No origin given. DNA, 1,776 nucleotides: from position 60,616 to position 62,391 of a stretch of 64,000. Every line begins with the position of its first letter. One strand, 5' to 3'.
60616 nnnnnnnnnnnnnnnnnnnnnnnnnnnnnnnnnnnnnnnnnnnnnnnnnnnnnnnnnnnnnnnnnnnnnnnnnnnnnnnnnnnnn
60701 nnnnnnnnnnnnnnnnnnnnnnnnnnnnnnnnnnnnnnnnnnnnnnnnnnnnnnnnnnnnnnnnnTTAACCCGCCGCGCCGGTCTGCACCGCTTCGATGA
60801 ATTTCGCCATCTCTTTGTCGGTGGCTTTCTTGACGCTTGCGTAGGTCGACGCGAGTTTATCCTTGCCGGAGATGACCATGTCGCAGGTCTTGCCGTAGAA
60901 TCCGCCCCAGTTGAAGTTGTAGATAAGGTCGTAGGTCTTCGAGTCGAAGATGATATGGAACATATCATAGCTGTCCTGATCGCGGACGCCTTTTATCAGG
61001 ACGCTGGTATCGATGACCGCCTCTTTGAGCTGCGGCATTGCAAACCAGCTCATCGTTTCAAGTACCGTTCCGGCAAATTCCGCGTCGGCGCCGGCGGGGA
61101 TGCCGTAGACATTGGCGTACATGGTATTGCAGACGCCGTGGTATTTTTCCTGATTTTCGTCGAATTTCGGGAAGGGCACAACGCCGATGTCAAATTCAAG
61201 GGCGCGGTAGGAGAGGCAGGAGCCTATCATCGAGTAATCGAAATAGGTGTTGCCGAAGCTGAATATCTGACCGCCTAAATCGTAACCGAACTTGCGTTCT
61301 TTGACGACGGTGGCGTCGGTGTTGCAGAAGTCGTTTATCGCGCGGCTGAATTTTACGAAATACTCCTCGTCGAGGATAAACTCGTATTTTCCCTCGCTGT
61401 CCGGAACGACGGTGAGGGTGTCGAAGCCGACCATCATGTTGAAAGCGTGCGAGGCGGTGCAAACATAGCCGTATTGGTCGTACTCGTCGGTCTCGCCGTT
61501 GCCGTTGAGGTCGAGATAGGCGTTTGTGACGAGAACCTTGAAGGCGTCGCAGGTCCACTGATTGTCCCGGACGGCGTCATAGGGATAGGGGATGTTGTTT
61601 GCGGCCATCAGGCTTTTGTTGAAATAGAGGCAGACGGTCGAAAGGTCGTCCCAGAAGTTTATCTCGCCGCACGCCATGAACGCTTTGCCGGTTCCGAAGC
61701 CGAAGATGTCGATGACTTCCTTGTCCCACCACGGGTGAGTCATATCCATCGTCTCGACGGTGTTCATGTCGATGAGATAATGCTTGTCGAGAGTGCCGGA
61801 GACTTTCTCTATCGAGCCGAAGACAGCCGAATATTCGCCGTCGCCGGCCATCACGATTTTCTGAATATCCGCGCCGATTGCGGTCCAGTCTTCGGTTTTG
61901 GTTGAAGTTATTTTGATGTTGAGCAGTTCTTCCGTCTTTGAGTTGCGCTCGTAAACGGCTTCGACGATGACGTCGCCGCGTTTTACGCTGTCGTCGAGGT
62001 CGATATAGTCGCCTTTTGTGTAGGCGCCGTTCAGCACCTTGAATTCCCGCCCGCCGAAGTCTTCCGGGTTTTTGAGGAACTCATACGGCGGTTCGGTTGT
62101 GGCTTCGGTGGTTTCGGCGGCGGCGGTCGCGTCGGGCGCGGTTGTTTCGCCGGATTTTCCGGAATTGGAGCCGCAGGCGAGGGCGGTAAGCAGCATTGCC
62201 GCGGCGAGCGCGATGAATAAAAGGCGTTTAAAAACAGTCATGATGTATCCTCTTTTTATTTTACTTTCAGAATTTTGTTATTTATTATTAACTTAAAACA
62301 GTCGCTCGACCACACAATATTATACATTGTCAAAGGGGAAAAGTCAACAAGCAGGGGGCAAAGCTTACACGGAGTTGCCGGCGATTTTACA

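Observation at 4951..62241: Ten paralogous SBP-like lipoproteins in a housekeeping region, none with a cognate importer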

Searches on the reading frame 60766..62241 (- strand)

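Call 4: search_protein_families(library=pfam, proteins=[window:60766-62241:-], max_evalue=1)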
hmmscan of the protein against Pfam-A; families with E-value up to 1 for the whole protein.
window:60766-62241:- (491 aa): 0 families

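Call 5: search_protein_families(library=ncbifam, proteins=[window:60766-62241:-], max_evalue=1)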
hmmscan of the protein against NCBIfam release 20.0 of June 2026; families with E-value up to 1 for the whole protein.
window:60766-62241:- (491 aa): 2 families
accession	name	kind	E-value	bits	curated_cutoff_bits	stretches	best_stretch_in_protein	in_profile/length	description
NF053527.1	lipo_Cory_WKLS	subfamily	0.0052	16.7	105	1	10-50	3-43/166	WKL family lipoprotein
NF050142.1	PG1828_fam_lipo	equivalog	0.015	16.1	50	1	5-48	2-44/59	PG1828 family lipoprotein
